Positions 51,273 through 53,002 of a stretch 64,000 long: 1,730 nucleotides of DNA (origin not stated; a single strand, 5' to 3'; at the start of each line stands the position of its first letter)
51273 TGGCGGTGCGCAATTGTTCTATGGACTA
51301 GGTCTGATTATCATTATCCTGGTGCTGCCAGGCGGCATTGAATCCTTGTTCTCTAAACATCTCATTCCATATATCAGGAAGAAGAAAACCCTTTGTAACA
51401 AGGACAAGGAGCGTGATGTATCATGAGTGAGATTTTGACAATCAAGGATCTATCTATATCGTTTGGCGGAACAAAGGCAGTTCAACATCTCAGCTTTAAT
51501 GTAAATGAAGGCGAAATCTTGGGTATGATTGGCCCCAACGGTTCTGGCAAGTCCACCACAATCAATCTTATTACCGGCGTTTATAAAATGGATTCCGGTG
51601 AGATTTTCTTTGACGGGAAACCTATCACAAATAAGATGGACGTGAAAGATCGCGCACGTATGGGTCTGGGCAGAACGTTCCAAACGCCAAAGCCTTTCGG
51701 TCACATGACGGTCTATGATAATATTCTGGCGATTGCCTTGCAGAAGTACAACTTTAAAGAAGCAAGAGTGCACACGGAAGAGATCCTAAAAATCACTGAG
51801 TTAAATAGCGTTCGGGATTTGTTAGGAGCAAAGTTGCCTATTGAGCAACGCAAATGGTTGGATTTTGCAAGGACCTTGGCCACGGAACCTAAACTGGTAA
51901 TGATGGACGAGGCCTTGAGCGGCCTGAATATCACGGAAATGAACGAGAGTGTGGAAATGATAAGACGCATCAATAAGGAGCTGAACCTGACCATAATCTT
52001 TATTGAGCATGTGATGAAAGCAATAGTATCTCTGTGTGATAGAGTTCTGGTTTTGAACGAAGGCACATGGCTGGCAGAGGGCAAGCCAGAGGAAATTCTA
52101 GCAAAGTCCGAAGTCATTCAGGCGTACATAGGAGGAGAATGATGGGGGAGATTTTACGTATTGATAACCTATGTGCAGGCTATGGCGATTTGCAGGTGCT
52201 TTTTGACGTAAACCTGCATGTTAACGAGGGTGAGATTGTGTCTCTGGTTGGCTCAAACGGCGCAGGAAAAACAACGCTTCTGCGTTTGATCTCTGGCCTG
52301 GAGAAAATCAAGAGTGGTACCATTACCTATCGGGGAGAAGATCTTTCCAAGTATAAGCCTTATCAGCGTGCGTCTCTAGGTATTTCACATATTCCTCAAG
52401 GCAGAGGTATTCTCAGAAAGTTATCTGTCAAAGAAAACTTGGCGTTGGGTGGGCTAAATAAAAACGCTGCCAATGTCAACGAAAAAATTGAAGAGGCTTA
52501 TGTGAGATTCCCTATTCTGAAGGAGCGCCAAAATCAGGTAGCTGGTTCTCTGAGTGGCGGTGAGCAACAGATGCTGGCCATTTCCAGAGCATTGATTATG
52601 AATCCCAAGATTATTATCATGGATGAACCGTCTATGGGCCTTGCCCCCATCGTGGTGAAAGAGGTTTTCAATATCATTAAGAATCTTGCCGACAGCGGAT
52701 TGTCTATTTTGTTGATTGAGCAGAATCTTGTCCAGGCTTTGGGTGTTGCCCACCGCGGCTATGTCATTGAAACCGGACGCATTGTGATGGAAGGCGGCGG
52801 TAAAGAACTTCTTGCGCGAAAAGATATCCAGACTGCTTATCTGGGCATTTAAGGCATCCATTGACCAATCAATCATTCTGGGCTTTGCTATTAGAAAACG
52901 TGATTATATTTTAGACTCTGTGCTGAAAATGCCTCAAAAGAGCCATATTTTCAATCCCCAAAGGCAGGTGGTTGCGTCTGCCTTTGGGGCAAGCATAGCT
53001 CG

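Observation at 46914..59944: Uncharacterised CoA-dependent pathway: HAAT importer, ADA-family deaminase, type III CoA-transferase, Bcd-like dehydrogenase-EtfBA and two paralogous crotonases under a LacI regulator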

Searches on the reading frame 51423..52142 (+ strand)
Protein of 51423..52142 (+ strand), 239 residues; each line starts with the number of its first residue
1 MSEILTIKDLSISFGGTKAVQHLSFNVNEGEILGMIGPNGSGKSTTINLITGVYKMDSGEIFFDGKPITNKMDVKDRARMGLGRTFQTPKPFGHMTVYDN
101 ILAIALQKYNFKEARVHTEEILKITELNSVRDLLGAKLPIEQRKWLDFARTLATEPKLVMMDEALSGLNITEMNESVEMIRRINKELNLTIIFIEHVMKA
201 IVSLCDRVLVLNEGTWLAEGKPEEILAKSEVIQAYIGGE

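Call 18: search_protein_families(library=ncbifam, proteins=[window:51423-52142:+], max_evalue=1e-10)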
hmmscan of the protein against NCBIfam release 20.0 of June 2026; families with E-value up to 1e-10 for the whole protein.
window:51423-52142:+ (239 aa): 164 families (the best 25 are shown)
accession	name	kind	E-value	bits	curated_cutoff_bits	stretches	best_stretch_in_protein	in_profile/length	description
TIGR03411.1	urea_trans_UrtD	equivalog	6.6e-52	176.6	304.1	1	4-237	2-241/242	urea ABC transporter ATP-binding protein UrtD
NF008449.1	PRK11300.1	equivalog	1.1e-51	175.6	362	1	2-238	3-254/255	high-affinity branched-chain amino acid ABC transporter ATP-binding protein LivG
TIGR04406.1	LPS_export_lptB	equivalog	4.8e-47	160.3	240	1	5-238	2-235/239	LPS export ABC transporter ATP-binding protein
NF008144.0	PRK10895.1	equivalog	5.6e-40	137.3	381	1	4-238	3-237/241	LPS export ABC transporter ATP-binding protein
TIGR00968.1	3a0106s01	subfamily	9.7e-40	136.6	342.75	1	6-228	2-221/237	sulfate ABC transporter ATP-binding protein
TIGR01186.1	proV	subfamily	1.2e-39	136.4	326.6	1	15-228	4-220/363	betaine/proline/choline family ABC transporter ATP-binding protein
NF006987.0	PRK09452.1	equivalog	9.5e-39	133.1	482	1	2-228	15-238/378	spermidine/putrescine ABC transporter ATP-binding protein PotA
NF043075.1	MMSYN1_0197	equivalog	2.8e-38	131.8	550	1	4-230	2-225/341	spermidine/putrescine ABC transporter ATP-binding protein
TIGR01188.1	drrA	subfamily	1.6e-37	129.4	312.45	1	14-226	3-212/302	daunorubicin resistance ABC transporter, ATP-binding protein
NF010157.0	PRK13636.1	equivalog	5.2e-37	127.6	463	1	2-233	3-237/285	cobalt transporter ATP-binding subunit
NF040933.2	ABC_arch_GlcV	equivalog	1.3e-36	126.2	450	1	17-229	19-233/357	glucose ABC transporter ATP-binding protein GlcV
TIGR03265.1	PhnT2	equivalog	8.1e-36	124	457.7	1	2-228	2-225/353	putative 2-aminoethylphosphonate ABC transporter ATP-binding protein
NF040840.2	tungstate_WtpC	equivalog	1.1e-35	123.5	440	1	6-237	3-232/347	tungstate ABC transporter ATP-binding protein WtpC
TIGR04521.1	ECF_ATPase_2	equivalog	2.5e-35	121.9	330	1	17-234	18-241/279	energy-coupling factor transporter ATPase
TIGR03410.1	urea_trans_UrtE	equivalog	2.7e-35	121.9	285.8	1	5-226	1-220/230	urea ABC transporter ATP-binding subunit UrtE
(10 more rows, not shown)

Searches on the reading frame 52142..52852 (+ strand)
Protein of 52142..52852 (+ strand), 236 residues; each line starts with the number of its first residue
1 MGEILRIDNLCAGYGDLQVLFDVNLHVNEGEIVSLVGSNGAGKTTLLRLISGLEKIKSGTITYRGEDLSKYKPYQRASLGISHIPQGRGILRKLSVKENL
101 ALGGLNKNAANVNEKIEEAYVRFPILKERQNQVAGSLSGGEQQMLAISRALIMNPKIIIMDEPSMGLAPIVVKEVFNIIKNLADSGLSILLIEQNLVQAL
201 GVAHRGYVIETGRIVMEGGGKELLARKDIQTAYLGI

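Call 18: search_protein_families(library=ncbifam, proteins=[window:52142-52852:+], max_evalue=1e-10)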
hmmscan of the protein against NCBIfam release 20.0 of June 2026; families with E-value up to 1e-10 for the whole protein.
window:52142-52852:+ (236 aa): 171 families (the best 25 are shown)
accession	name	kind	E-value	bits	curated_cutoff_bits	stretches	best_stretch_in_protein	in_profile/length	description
NF008626.0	PRK11614.1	equivalog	3e-73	246.2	441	1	4-235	5-236/237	high-affinity branched-chain amino acid ABC transporter ATP-binding protein LivF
TIGR03410.1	urea_trans_UrtE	equivalog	9.4e-68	228.1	285.8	1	5-229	1-224/230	urea ABC transporter ATP-binding subunit UrtE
TIGR04406.1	LPS_export_lptB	equivalog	4.1e-55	186.7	240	1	5-235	2-234/239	LPS export ABC transporter ATP-binding protein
NF008144.0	PRK10895.1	equivalog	4.2e-46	157.4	381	1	5-235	4-236/241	LPS export ABC transporter ATP-binding protein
TIGR01188.1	drrA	subfamily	8.1e-39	133.7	312.45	1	14-228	3-216/302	daunorubicin resistance ABC transporter, ATP-binding protein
NF011967.0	PRK15439.1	equivalog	6.2e-38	130.5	586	1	4-225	11-229/510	autoinducer 2 ABC transporter ATP-binding protein LsrA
NF007027.0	PRK09493.1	equivalog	1.6e-37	129.1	379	1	7-226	4-226/240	glutamine ABC transporter ATP-binding protein GlnQ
TIGR03864.1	PQQ_ABC_ATP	hypoth_equivalog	5.9e-37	127.4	302.25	1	5-230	2-226/236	ABC transporter, ATP-binding subunit, PQQ-dependent alcohol dehydrogenase system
NF008449.1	PRK11300.1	equivalog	1.2e-36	126.2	362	1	3-235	4-253/255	high-affinity branched-chain amino acid ABC transporter ATP-binding protein LivG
TIGR00968.1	3a0106s01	subfamily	1.5e-36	126.1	342.75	1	6-223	2-218/237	sulfate ABC transporter ATP-binding protein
TIGR03265.1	PhnT2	equivalog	4e-36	125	457.7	1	3-224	3-223/353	putative 2-aminoethylphosphonate ABC transporter ATP-binding protein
TIGR03411.1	urea_trans_UrtD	equivalog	9.2e-36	123.7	304.1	1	4-235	2-241/242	urea ABC transporter ATP-binding protein UrtD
TIGR00972.1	3a0107s01c2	equivalog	1.1e-34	119.9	343.2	1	5-227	2-234/248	phosphate ABC transporter ATP-binding protein PstB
NF043075.1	MMSYN1_0197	equivalog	1.1e-34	119.9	550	1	4-222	2-219/341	spermidine/putrescine ABC transporter ATP-binding protein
NF010068.0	PRK13548.1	equivalog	1.1e-34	119.8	261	1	3-233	4-240/261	heme ABC transporter ATP-binding protein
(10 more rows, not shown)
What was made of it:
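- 51423..52852 (+): Two ABC ATPases (51423-52142 and 52142-52852). LivG/UrtD-like and LivF/UrtE-like hits (call 18).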
